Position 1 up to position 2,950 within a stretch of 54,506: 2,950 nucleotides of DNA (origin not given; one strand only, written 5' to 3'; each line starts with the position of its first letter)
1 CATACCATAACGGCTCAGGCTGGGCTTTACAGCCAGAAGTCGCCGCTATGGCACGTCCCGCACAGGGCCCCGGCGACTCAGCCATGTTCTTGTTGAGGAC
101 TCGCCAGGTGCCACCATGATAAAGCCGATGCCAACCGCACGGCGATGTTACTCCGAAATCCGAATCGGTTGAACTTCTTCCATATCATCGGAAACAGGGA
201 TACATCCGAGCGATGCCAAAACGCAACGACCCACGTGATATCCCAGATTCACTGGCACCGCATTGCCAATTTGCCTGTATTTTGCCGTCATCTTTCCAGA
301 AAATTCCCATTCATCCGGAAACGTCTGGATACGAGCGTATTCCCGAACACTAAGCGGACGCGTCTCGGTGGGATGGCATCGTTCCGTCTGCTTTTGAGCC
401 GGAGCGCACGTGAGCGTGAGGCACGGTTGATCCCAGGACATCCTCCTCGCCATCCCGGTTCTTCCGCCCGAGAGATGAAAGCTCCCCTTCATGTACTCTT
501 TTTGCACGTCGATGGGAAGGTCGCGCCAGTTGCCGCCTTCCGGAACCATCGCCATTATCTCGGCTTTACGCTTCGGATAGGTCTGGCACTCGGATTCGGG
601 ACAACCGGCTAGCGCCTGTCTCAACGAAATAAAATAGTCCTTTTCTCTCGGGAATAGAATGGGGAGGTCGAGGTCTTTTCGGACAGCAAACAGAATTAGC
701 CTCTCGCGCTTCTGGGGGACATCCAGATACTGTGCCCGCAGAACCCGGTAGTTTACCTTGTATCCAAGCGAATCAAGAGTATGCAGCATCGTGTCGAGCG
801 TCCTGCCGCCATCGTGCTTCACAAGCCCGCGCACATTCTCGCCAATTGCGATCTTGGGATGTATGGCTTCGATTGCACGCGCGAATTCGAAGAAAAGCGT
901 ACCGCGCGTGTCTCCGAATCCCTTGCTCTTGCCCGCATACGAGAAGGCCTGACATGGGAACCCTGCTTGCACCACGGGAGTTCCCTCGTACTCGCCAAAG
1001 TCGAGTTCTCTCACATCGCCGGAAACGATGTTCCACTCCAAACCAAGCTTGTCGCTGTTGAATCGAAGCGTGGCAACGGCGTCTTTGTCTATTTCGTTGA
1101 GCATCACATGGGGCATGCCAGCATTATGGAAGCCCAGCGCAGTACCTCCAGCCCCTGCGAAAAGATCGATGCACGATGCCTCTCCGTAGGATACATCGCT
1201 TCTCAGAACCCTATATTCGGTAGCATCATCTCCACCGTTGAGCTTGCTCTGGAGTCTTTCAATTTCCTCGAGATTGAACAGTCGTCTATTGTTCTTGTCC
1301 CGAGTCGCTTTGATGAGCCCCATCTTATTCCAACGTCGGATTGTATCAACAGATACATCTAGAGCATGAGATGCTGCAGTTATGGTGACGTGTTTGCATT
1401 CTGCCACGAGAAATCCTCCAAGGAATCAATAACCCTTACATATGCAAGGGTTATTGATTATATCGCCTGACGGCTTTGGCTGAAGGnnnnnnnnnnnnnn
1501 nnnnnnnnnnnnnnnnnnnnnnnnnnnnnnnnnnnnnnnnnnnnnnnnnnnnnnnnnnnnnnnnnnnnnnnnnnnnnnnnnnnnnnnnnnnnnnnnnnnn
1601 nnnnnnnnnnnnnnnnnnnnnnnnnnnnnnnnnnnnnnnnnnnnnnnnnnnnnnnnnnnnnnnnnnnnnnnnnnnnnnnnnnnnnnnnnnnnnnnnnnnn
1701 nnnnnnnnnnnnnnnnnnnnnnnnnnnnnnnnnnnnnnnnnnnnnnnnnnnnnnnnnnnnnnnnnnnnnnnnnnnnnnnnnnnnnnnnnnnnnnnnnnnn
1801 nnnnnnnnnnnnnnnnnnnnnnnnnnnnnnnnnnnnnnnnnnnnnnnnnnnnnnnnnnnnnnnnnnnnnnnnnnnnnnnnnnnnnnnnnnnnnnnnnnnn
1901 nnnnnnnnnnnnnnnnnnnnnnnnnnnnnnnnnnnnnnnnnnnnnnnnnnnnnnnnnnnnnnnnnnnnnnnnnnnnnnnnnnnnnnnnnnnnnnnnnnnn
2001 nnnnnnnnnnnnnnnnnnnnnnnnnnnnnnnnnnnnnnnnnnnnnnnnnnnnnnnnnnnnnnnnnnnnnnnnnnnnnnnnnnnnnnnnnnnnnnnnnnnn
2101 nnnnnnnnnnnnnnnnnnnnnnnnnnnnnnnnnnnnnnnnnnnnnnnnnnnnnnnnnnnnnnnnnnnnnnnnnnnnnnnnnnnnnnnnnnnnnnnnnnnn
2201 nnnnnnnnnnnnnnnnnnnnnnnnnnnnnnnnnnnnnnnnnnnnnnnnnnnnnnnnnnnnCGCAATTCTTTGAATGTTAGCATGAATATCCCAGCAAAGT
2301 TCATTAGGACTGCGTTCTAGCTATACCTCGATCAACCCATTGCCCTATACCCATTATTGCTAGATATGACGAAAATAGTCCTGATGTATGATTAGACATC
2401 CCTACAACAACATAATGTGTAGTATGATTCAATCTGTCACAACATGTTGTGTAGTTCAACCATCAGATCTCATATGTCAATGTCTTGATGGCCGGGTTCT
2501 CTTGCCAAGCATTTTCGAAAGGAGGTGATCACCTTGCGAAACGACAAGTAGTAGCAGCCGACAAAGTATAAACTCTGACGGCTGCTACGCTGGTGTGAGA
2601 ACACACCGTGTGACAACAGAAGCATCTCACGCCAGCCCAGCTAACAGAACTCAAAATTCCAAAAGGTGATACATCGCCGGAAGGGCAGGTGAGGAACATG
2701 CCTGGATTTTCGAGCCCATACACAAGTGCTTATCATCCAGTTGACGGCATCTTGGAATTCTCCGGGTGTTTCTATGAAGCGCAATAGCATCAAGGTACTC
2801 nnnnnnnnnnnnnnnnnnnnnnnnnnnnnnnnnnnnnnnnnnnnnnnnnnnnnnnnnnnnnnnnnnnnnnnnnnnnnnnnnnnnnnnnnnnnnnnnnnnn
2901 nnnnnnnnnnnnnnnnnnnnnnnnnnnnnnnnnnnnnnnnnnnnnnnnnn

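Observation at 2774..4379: Second DUF4417-led cassette with unrelated downstream genes: polymorphic cassette architecture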

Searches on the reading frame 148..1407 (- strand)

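Call 3: search_protein_families(library=pfam, proteins=[window:148-1407:-], max_evalue=1)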
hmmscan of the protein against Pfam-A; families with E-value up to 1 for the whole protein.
window:148-1407:- (419 aa): 10 families
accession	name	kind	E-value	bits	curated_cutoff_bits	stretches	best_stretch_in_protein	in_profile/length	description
PF00145.23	DNA_methylase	-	1.9e-76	258.1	22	1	78-394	2-320/324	C-5 cytosine-specific DNA methylase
PF00376.29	MerR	-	4.6e-09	36.4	28.2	1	8-44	1-38/38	MerR family regulatory protein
PF13411.12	MerR_1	-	5.9e-08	33.1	21.6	1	8-53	2-47/69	MerR HTH family regulatory protein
PF12728.13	HTH_17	-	2.8e-05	24.7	27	1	8-53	3-47/51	Helix-turn-helix domain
PF03602.21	Cons_hypoth95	-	0.0002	21.5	24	1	75-129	41-97/182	Conserved hypothetical protein 95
PF13542.12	HTH_Tnp_ISL3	-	0.013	15.3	27.4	1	1-26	21-46/51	Helix-turn-helix domain of transposase family ISL3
PF09445.16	Methyltransf_15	-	0.057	13.4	22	1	79-131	4-57/165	RNA cap guanine-N2 methyltransferase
PF08220.18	HTH_DeoR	-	0.092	13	21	1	5-25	13-33/57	DeoR-like helix-turn-helix domain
PF13649.12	Methyltransf_25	-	0.095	13.8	27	1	81-139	3-62/97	Methyltransferase domain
PF13551.12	HTH_29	-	0.12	13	28.1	1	5-27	11-33/64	Winged helix-turn helix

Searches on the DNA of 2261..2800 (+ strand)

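Call 93: search_rna_families(source=window, start=2261, end=2800, threshold=evalue, max_evalue=1)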
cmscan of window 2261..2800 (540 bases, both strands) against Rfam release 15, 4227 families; matches with E-value up to 1: 1.
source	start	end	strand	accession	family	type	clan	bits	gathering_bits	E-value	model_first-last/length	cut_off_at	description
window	2541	2607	+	RF00679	mir-210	Gene; miRNA;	-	17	50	0.46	1-96/96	no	mir-210 microRNA precursor family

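Call 102: build_rna_model(alignment_id=A11)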
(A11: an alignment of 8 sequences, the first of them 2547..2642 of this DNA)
Model R1 built from alignment A11 (8 sequences, 101 columns); structure: RNAalifold consensus.
model positions 97; base pairs 31; branch points 1; effective number of sequences 1.01; information 0.591 bits per position. Calibrated on 0.2 Mb of random sequence (short: E-values are rough).
structure used (alignment columns):
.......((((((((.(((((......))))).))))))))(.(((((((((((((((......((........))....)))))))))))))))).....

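Call 103: search_with_rna_model(model_id=R1, sources=[window, L001, L005, L007, L008, L009, L012, L014, L015, L017, L019, L020, L021, L022, L023, L024, L025, L026, L027, L028, L029, L030, L031, L032, L033, L034, L035, L036, L037, L038, L039, L040, L041, L042, L043, L044, L045, L046, L047, L048, L049, L050, L051, L052, L053, L054, L055, L056, L057, L058, L059, L060, L061, L062, L063, L064, L065, L147, L146, L145], max_evalue=1, make_alignment=true)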
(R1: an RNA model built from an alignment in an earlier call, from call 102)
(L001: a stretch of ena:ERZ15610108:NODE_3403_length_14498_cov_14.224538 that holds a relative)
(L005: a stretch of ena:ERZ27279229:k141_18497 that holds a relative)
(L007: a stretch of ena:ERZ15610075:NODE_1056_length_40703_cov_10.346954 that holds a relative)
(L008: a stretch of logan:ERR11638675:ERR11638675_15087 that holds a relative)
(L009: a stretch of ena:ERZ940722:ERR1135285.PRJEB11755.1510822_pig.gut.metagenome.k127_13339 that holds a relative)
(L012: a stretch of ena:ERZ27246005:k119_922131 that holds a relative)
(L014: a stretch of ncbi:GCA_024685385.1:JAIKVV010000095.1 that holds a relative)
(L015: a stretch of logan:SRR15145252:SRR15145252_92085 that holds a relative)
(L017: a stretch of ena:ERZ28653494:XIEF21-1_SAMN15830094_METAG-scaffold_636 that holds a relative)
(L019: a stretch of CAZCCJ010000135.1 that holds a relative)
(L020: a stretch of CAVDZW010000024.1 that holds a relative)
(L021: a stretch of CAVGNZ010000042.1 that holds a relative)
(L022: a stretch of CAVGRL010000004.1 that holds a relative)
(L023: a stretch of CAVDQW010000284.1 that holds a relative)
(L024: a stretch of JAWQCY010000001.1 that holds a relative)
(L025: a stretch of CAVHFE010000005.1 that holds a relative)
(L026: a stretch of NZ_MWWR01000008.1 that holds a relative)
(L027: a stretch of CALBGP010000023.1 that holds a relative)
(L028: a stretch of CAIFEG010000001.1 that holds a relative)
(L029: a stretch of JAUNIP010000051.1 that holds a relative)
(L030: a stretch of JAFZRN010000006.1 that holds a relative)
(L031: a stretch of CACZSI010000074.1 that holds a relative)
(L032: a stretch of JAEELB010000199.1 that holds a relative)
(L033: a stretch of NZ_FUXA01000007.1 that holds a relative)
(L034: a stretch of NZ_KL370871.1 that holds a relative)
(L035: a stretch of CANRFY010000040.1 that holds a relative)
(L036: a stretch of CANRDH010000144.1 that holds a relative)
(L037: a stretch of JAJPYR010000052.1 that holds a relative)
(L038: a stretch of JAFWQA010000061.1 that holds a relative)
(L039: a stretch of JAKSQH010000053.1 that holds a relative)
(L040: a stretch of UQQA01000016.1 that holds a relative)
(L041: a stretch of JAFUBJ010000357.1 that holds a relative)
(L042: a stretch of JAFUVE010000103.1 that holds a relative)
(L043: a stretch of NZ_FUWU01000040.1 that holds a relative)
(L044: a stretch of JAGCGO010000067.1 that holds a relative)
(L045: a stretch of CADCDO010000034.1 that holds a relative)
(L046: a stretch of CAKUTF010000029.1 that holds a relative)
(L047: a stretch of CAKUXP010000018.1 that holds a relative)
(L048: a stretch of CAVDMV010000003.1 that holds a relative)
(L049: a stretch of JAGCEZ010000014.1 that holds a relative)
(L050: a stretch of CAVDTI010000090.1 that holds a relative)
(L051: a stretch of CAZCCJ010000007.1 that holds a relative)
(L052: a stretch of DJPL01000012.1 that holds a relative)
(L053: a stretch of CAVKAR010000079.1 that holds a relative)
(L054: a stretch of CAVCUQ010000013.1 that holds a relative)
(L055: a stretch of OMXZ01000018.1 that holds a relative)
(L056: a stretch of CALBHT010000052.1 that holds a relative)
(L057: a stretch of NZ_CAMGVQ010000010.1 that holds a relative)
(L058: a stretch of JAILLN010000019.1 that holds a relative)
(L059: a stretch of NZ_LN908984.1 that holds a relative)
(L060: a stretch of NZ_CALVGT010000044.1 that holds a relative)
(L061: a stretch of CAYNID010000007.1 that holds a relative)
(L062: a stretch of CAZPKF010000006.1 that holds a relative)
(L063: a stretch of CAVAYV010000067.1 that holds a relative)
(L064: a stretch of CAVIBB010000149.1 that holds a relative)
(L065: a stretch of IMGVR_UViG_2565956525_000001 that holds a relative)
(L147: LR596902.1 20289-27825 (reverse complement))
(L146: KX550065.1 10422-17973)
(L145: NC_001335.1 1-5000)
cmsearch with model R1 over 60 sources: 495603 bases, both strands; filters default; matches with E-value up to 1: 19.
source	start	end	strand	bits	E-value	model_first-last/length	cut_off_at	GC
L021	3779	3875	+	110.7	7.4e-19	1-97/97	no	0.57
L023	1418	1514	+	109.7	1.2e-18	1-97/97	no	0.58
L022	3779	3875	+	108.5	2e-18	1-97/97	no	0.58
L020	3779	3875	+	104.9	9.9e-18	1-97/97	no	0.56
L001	5013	5109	+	104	1.5e-17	1-97/97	no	0.62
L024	3779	3875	+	101.3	5e-17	1-97/97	no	0.56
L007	5013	5108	+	87.7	2.1e-14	1-97/97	no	0.56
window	2548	2641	+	70.1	5.4e-11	1-97/97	no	0.54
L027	3764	3858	+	50.1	3.9e-07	1-97/97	no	0.51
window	44765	44857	+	42.5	1.2e-05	1-97/97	no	0.62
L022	3814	3902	-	30.5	0.0024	1-97/97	no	0.53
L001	5018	5051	-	27.6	0.0086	6-39/97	no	0.74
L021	3814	3915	-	27.5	0.009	1-97/97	no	0.56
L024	3756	3822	-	26.2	0.016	1-97/97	no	0.51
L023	1423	1456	-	24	0.044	6-39/97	no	0.56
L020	3814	3915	-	22.8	0.075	1-97/97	no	0.49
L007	5019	5050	-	21.8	0.12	7-38/97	no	0.62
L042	3809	3909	+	19.6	0.3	1-97/97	no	0.47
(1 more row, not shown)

Alignment A12: 19 matches aligned to the model, 141 columns, each read 5' to 3' on its own strand. Consensus structure (alignment columns), stored with it:
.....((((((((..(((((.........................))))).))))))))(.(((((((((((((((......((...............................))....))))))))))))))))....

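Call 105: search_with_rna_model(model_id=R1, sources=[window, L001, L007, L020, L021, L022, L023, L024, L027], max_evalue=0.0001, make_alignment=true, show_alignments=0)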
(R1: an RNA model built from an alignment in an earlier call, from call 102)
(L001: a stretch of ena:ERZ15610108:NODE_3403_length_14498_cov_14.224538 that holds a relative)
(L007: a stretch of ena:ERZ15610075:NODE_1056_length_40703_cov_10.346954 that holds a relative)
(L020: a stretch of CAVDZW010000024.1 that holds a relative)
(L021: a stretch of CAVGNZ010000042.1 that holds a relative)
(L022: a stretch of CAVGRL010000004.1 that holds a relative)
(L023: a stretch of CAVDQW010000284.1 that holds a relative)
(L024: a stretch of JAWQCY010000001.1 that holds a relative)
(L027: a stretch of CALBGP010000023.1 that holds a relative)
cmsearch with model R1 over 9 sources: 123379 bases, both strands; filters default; matches with E-value up to 0.0001: 10.
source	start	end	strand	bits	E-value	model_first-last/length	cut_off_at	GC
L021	3779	3875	+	110.7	1.8e-19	1-97/97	no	0.57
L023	1418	1514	+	109.7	3e-19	1-97/97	no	0.58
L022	3779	3875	+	108.5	4.9e-19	1-97/97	no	0.58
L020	3779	3875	+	104.9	2.5e-18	1-97/97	no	0.56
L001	5013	5109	+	104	3.7e-18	1-97/97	no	0.62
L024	3779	3875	+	101.3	1.2e-17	1-97/97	no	0.56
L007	5013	5108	+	87.7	5.2e-15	1-97/97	no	0.56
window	2548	2641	+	70.1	1.3e-11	1-97/97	no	0.54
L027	3764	3858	+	50.1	9.7e-08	1-97/97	no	0.51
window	44765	44857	+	42.5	2.9e-06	1-97/97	no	0.62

Alignment A13: 10 matches aligned to the model, 98 columns, each read 5' to 3' on its own strand. Consensus structure (alignment columns), stored with it:
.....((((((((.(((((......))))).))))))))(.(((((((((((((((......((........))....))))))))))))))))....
